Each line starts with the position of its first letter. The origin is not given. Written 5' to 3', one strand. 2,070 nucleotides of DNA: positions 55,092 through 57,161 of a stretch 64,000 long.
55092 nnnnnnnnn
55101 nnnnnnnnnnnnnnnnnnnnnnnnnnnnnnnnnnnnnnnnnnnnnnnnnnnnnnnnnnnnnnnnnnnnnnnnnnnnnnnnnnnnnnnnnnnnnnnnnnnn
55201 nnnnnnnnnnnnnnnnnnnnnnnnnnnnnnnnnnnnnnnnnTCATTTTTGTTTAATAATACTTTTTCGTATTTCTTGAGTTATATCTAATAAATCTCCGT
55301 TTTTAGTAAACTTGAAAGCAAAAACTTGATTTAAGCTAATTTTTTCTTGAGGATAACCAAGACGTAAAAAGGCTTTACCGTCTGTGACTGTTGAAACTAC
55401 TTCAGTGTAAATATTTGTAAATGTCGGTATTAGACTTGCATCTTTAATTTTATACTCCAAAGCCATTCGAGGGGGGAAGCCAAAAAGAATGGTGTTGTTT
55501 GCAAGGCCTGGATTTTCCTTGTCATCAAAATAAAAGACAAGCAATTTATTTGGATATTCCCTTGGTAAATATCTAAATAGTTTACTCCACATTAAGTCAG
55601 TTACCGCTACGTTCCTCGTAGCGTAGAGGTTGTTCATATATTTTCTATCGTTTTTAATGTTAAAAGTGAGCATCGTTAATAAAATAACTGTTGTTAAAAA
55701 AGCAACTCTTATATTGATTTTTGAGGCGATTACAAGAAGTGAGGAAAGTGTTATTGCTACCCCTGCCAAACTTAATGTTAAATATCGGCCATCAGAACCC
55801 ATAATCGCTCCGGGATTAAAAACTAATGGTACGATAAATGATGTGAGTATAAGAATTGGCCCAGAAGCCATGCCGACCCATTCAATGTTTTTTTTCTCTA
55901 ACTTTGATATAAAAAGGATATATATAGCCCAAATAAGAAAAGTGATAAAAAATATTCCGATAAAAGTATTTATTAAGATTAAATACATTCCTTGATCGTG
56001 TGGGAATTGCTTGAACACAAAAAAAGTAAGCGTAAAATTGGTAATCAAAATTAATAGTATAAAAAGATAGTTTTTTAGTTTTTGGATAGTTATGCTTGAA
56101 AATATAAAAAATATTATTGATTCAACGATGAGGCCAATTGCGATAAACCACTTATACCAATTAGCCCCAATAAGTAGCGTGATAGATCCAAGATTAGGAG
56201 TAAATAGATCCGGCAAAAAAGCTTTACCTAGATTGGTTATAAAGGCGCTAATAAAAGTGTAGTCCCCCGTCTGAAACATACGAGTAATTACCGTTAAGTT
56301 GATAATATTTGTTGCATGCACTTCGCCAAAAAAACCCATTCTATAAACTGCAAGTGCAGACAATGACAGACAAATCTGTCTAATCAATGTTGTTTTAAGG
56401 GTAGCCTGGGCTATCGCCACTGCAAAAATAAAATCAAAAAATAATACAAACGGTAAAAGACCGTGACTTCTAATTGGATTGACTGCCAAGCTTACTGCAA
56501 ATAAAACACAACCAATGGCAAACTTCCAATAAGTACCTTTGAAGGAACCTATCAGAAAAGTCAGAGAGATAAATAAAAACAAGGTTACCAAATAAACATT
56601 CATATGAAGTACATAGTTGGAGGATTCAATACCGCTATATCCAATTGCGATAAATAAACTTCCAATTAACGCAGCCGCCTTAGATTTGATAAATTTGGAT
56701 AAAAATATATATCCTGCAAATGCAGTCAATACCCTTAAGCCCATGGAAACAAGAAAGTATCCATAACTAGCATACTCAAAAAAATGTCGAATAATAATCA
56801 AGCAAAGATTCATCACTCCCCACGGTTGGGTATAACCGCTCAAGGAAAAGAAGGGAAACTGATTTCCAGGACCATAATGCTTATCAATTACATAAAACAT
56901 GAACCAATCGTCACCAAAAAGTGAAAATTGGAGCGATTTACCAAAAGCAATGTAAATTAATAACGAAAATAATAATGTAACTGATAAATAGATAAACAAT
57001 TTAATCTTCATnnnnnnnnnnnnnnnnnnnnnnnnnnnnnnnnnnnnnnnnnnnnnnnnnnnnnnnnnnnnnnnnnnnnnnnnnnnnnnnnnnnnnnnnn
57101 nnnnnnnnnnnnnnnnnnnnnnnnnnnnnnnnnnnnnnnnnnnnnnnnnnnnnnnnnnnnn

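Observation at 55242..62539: Dpm1/GtrB-like GT2 genes paired with PMT/ArnT-like GT-C genes: lipid-linked monosaccharide donor system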

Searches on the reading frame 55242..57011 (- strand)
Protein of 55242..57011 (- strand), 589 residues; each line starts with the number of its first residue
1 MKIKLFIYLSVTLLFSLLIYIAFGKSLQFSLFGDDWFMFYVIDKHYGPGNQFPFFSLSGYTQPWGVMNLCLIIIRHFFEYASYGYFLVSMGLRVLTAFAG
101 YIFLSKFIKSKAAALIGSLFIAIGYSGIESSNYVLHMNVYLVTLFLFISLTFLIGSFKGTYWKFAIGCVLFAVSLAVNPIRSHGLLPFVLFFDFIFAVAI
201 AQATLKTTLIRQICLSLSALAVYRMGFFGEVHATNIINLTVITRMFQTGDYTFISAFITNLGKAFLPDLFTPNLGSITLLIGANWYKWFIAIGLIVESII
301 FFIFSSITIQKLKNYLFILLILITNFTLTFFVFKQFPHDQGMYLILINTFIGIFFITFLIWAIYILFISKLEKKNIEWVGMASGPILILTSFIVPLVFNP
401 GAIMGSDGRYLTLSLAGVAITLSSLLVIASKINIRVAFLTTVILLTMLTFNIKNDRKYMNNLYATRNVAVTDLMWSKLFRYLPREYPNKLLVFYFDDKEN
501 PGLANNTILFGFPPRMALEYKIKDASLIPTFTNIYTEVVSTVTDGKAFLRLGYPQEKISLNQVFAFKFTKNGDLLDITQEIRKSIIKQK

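Call 4: search_protein_families(library=pfam, proteins=[window:55242-57011:-], max_evalue=0.01)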
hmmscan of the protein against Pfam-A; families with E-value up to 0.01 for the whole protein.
window:55242-57011:- (589 aa): 1 family
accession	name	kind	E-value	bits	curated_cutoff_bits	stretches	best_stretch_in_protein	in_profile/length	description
PF22827.1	GldL_N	-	0.0065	17.1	24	0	282-306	19-43/62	GldL N-terminal domain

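Call 5: search_protein_families(library=ncbifam, proteins=[window:55242-57011:-], max_evalue=0.01)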
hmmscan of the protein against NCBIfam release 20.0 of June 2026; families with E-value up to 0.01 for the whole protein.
window:55242-57011:- (589 aa): 0 families

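Call 6: search_protein_families(library=pfam, proteins=[window:55242-57011:-], max_evalue=10)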
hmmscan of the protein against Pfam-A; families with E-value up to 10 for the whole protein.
window:55242-57011:- (589 aa): 1 family
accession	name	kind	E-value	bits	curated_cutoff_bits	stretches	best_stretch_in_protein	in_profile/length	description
PF22827.1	GldL_N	-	0.0065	17.1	24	1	282-306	19-43/62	GldL N-terminal domain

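Call 19: find_homologous_proteins(query=window:55242-57011:-, max_evalue=0.001)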
Query window:55242-57011:- (589 aa): 24 proteins with E <= 0.001 among 8000 candidates.
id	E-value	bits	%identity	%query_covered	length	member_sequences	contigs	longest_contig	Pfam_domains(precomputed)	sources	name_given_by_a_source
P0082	0.0e+0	1275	100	100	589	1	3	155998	-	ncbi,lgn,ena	ncbi:MAG: hypothetical protein AAB535_00330 [Patescibacteria group bacterium]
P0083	1.0e-282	957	72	98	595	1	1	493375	-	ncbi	-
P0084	3.5e-279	946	72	100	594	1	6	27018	-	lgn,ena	-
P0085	6.3e-279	945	71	100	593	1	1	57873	-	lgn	-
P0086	6.8e-278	942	73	100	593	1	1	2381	-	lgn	-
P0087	9.5e-244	829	64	98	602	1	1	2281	-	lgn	-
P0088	9.2e-233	793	71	87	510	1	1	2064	-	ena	-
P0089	8.5e-231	786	63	96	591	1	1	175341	-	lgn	-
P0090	1.2e-230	785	62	98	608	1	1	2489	-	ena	-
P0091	3.6e-227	774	59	100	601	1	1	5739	-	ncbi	-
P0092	7.9e-188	644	50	99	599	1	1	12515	-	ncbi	-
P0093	7.9e-182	624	50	99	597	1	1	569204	-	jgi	jgi:hypothetical protein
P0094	1.6e-173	597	48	96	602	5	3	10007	-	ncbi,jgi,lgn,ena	-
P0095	8.7e-166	571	47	100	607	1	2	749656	-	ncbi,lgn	-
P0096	6.8e-124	433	40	96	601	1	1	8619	-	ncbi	-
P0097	1.1e-42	165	28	98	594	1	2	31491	-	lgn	-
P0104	9.0e-26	109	26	98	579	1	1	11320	-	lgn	-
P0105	2.6e-22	98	25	42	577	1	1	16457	-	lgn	-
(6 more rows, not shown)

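Call 24: search_protein_families(library=pfam, proteins=[P0097, P0104, P0105], max_evalue=0.01)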
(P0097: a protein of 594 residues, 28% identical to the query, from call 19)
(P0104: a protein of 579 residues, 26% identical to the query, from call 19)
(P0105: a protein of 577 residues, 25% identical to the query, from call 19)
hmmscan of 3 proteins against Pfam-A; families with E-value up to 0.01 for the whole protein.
P0097 (594 aa): 0 families

P0104 (579 aa): 0 families

P0105 (577 aa): 0 families

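Call 38: predict_structure(alignment_id=A2)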
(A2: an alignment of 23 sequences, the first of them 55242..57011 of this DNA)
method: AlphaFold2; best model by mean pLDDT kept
length: 589 residues; sequences in the alignment: 23
mean_pLDDT: 85.5   pTM: 0.86
mean pLDDT of the five models: 85.5, 85.3, 85.2, 83.7, 82.8
residues with pLDDT >= 90: 274; 70-90: 250; 50-70: 55; < 50: 10
segments of 3 or more residues with pLDDT < 50: 231-236
pLDDT, mean of each block of 10 residues (from residue 1): 85 95 90 86 78 73 78 90 92 95 97 95 72 79 95 91 95 86 85 95 93 94 75 53 76 75 70 62 82 94 93 96 92 78 81 94 94 93 91 64 53 84 96 93 90 85 86 90 87 92 86 89 85 89 79 79 92 91 90
secondary structure, 60 per line:
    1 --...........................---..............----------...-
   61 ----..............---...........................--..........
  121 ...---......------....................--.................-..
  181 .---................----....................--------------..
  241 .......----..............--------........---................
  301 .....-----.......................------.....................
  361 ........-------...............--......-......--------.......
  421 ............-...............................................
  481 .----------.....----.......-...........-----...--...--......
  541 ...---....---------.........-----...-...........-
elements in order: H3-28 H33-46 H65-78 H82-108 H111-123 H127-132 H139-158 H161-177 H185-200 H205-224 H239-247 H252-265 H274-281 H285-305 H311-333 H340-368 H376-390 H393-398 H400-405 H414-432 H434-466 H468-481 E492-496 H501-507 H509-519 E530-532 H535-543 H547-550 E563-568 E574-576 H578-588

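Call 42: fold_search(model_id=the predicted structure, library=pdb)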
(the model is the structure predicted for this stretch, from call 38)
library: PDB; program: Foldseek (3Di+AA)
matches with E <= 10: 611; with E <= 0.001: 3
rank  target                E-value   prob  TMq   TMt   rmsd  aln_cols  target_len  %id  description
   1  8agc_A                4.4e-04  1.00  0.46  0.41  17.4       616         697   14  Structure of yeast oligosaccharylransferase complex with lipid-linked oligosaccharide and non-acceptor peptide bound (released 2022-12-07)
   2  6ezn_F                4.9e-04  1.00  0.37  0.34  16.1       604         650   13  Cryo-EM structure of the yeast oligosaccharyltransferase (OST) complex (released 2018-01-17)
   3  6c26_A                9.2e-04  1.00  0.38  0.35  15.5       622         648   12  The Cryo-EM structure of a eukaryotic oligosaccharyl transferase complex (released 2018-01-31)
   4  8pn9_A                1.6e-03  1.00  0.46  0.42  16.0       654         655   10  Structure of human oligosaccharyltransferase OST-A complex bound to NGI-1 (released 2024-05-08)
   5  5f15                  5.1e-03  1.00  0.31  0.33  18.4       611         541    9  Crystal Structure of ArnT from Cupriavidus metallidurans bound to Undecaprenyl phosphate (released 2016-02-17)
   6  7zli_A                9.4e-03  1.00  0.42  0.38  14.9       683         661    9  Cryo-EM structure of C-mannosyltransferase CeDPY19, in complex with Dol25-P-Man and bound to CMT2-Fab and anti-Fab nan (released 2023-01-11)
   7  5ezm                  1.2e-02  1.00  0.33  0.36  18.4       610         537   11  Crystal Structure of ArnT from Cupriavidus metallidurans in the apo state (released 2016-02-17)
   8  7zlg_A                1.6e-02  1.00  0.44  0.40  12.6       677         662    9  Cryo-EM structure of C-mannosyltransferase CeDPY19, in complex with acceptor peptide and bound to CMT2-Fab and anti-Fa (released 2023-01-11)
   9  6ftg_5                1.8e-02  1.00  0.41  0.38  18.8       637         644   13  Subtomogram average of OST-containing ribosome-translocon complexes from canine rough microsomal membranes (released 2018-03-21)
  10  7zlh_A                2.0e-02  1.00  0.40  0.36  13.0       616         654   11  Cryo-EM structure of C-mannosyltransferase CeDPY19, in apo state, bound to CMT2-Fab and anti-Fab nanobody (released 2023-01-11)
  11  8b70_A                4.8e-02  0.14  0.10  0.10  26.4       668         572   12  KimA from B. subtilis with nucleotide second-messenger c-di-AMP bound (released 2023-01-18)
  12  6gxc_A                5.8e-02  0.99  0.35  0.30  17.8       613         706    9  Bacterial oligosaccharyltransferase PglB in complex with an inhibitory peptide and a reactive lipid-linked oligosaccha (released 2018-11-14)
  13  5ogl_A                5.8e-02  0.96  0.31  0.27  18.9       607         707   10  Structure of bacterial oligosaccharyltransferase PglB in complex with an acceptor peptide and an lipid-linked oligosac (released 2017-10-25)
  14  4zwb_A                6.5e-02  0.25  0.13  0.15  25.4       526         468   12  Crystal structure of maltose-bound human GLUT3 in the outward-occluded conformation at 2.4 angstrom (released 2015-07-22)
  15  9i5k_A                6.8e-02  0.97  0.28  0.33  17.7       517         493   10  Structure of the Chaetomium thermophilum Pmt4 homodimer (C2 symmetry) (released 2025-12-24)
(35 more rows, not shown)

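Call 45: find_encoding_contigs(protein=P0083, flank=6000, max_places=1)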
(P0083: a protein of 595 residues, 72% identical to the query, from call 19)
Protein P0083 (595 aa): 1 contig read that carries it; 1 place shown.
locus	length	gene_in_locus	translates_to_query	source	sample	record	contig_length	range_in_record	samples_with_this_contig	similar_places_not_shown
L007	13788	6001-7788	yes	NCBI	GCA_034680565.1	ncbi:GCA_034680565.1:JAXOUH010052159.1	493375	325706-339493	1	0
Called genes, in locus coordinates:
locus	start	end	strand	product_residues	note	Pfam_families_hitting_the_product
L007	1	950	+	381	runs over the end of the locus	PF04188:Mannosyl_trans2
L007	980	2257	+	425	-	PF01943:Polysacc_synt, PF13440:Polysacc_synt_3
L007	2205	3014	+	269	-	PF13641:Glyco_tranf_2_3, PF00535:Glycos_transf_2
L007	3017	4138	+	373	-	PF13439:Glyco_transf_4, PF20706:GT4-conflict, PF00534:Glycos_transf_1, PF13692:Glyco_trans_1_4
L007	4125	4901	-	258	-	PF00535:Glycos_transf_2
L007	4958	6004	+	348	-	PF13649:Methyltransf_25 (faint)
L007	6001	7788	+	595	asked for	-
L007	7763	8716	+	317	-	PF01073:3Beta_HSD (faint), PF01370:Epimerase, PF02719:Polysacc_synt_2 (faint), PF16363:GDP_Man_Dehyd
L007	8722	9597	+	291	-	-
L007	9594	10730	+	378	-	PF13439:Glyco_transf_4, PF13579:Glyco_trans_4_4 (weak), PF00534:Glycos_transf_1, PF13692:Glyco_trans_1_4, PF13524:Glyco_trans_1_2, PF20706:GT4-conflict (weak)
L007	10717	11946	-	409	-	PF00534:Glycos_transf_1, PF13692:Glyco_trans_1_4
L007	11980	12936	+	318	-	PF01073:3Beta_HSD (weak), PF01370:Epimerase, PF02719:Polysacc_synt_2 (weak), PF04321:RmlD_sub_bind, PF16363:GDP_Man_Dehyd, PF07993:NAD_binding_4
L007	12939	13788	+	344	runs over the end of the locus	PF00535:Glycos_transf_2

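Call 46: find_encoding_contigs(protein=P0093, flank=6000, max_places=1)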
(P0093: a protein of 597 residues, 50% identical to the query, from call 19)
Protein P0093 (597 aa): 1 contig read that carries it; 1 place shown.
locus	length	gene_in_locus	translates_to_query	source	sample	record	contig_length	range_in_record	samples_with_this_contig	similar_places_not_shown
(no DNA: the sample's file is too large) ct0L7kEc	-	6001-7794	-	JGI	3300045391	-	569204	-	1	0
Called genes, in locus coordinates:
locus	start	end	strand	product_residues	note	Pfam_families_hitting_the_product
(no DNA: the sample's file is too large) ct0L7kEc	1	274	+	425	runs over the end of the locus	PF01943:Polysacc_synt, PF13440:Polysacc_synt_3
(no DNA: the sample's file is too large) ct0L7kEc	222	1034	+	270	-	PF13641:Glyco_tranf_2_3 (weak), PF00535:Glycos_transf_2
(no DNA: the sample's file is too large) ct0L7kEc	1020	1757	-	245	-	PF03848:TehB, PF02353:CMAS, PF05175:MTS, PF13489:Methyltransf_23, PF13847:Methyltransf_31, PF08241:Methyltransf_11, PF08242:Methyltransf_12, PF13649:Methyltransf_25, +2 more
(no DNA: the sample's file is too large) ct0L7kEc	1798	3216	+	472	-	-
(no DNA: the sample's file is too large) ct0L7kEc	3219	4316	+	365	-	PF13439:Glyco_transf_4, PF20706:GT4-conflict, PF00534:Glycos_transf_1, PF13692:Glyco_trans_1_4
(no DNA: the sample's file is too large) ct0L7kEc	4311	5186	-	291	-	PF13489:Methyltransf_23, PF13847:Methyltransf_31 (weak), PF08241:Methyltransf_11 (faint), PF08242:Methyltransf_12 (weak)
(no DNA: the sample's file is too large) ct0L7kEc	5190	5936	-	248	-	PF00535:Glycos_transf_2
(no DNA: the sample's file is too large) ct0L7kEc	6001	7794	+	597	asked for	-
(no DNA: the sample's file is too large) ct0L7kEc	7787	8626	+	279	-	PF00535:Glycos_transf_2, PF10111:Glyco_tranf_2_2, PF13641:Glyco_tranf_2_3, PF13632:Glyco_trans_2_3 (faint)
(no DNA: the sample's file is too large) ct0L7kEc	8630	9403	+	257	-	PF00106:adh_short, PF13561:adh_short_C2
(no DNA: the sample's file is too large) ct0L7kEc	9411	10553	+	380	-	PF13439:Glyco_transf_4, PF13477:Glyco_trans_4_2 (faint), PF13579:Glyco_trans_4_4, PF00534:Glycos_transf_1, PF20706:GT4-conflict (weak), PF13692:Glyco_trans_1_4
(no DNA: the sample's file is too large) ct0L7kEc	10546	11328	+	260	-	PF00106:adh_short, PF01370:Epimerase (weak), PF13460:NAD_binding_10 (weak), PF13561:adh_short_C2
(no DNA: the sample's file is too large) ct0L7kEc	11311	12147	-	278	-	PF00535:Glycos_transf_2, PF10111:Glyco_tranf_2_2 (weak)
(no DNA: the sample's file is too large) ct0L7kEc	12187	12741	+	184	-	PF00132:Hexapep (weak)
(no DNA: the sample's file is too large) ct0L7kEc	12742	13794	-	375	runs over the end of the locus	PF02350:Epimerase_2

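Call 47: find_encoding_contigs(protein=P0095, flank=6000, max_places=1)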
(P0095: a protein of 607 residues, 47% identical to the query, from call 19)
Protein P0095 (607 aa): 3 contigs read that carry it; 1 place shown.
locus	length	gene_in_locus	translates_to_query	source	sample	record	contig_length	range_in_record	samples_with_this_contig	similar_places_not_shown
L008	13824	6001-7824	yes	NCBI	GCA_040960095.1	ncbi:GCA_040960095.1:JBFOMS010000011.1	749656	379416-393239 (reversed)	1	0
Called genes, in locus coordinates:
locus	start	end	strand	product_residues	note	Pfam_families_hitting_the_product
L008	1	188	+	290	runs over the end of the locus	PF00535:Glycos_transf_2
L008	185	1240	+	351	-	PF13579:Glyco_trans_4_4, PF13439:Glyco_transf_4, PF00534:Glycos_transf_1, PF13692:Glyco_trans_1_4, PF13524:Glyco_trans_1_2 (weak)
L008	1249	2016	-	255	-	-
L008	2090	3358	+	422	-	PF01943:Polysacc_synt, PF13440:Polysacc_synt_3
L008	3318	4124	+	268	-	PF00535:Glycos_transf_2, PF13641:Glyco_tranf_2_3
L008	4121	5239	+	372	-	PF13439:Glyco_transf_4, PF13579:Glyco_trans_4_4 (faint), PF20706:GT4-conflict, PF00534:Glycos_transf_1, PF13692:Glyco_trans_1_4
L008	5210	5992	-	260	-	PF00535:Glycos_transf_2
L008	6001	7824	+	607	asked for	-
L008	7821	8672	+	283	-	PF00535:Glycos_transf_2, PF10111:Glyco_tranf_2_2, PF13641:Glyco_tranf_2_3, PF02709:Glyco_transf_7C (weak)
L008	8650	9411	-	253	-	PF06325:PrmA (weak), PF05175:MTS, PF02475:TRM5-TYW2_MTfase (weak), PF12847:Methyltransf_18 (weak), PF13649:Methyltransf_25 (weak), PF13847:Methyltransf_31, PF08242:Methyltransf_12 (weak)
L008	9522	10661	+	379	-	PF13439:Glyco_transf_4, PF13579:Glyco_trans_4_4, PF02350:Epimerase_2 (weak), PF13524:Glyco_trans_1_2 (faint), PF00534:Glycos_transf_1, PF20706:GT4-conflict (weak), PF13692:Glyco_trans_1_4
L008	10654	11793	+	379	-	PF13439:Glyco_transf_4, PF13579:Glyco_trans_4_4, PF20706:GT4-conflict, PF00534:Glycos_transf_1, PF13692:Glyco_trans_1_4, PF13524:Glyco_trans_1_2 (weak)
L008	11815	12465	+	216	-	PF13489:Methyltransf_23 (weak), PF07021:MetW (faint), PF13847:Methyltransf_31, PF08241:Methyltransf_11, PF13649:Methyltransf_25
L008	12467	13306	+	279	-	PF01209:Ubie_methyltran, PF13489:Methyltransf_23, PF05175:MTS (faint), PF07021:MetW (weak), PF13847:Methyltransf_31, PF08241:Methyltransf_11, PF08242:Methyltransf_12, PF13649:Methyltransf_25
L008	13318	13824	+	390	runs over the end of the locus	PF00534:Glycos_transf_1, PF13692:Glyco_trans_1_4, PF26337:Gtf3_C (weak)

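Call 48: find_encoding_contigs(protein=P0097, flank=6000, max_places=1)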
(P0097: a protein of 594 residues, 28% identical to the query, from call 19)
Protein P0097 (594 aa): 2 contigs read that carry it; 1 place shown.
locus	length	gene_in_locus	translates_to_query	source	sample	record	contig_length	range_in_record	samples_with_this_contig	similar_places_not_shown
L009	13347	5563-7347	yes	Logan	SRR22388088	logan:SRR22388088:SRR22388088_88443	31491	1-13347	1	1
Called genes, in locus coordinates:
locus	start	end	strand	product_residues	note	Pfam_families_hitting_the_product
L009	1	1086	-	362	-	?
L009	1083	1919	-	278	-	PF00535:Glycos_transf_2, PF10111:Glyco_tranf_2_2 (weak), PF13641:Glyco_tranf_2_3 (weak)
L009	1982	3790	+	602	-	-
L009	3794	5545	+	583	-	-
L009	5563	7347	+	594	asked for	-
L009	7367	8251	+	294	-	PF13489:Methyltransf_23, PF13847:Methyltransf_31 (weak), PF08241:Methyltransf_11 (weak)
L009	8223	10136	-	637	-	-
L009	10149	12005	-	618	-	-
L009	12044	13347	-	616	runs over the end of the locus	-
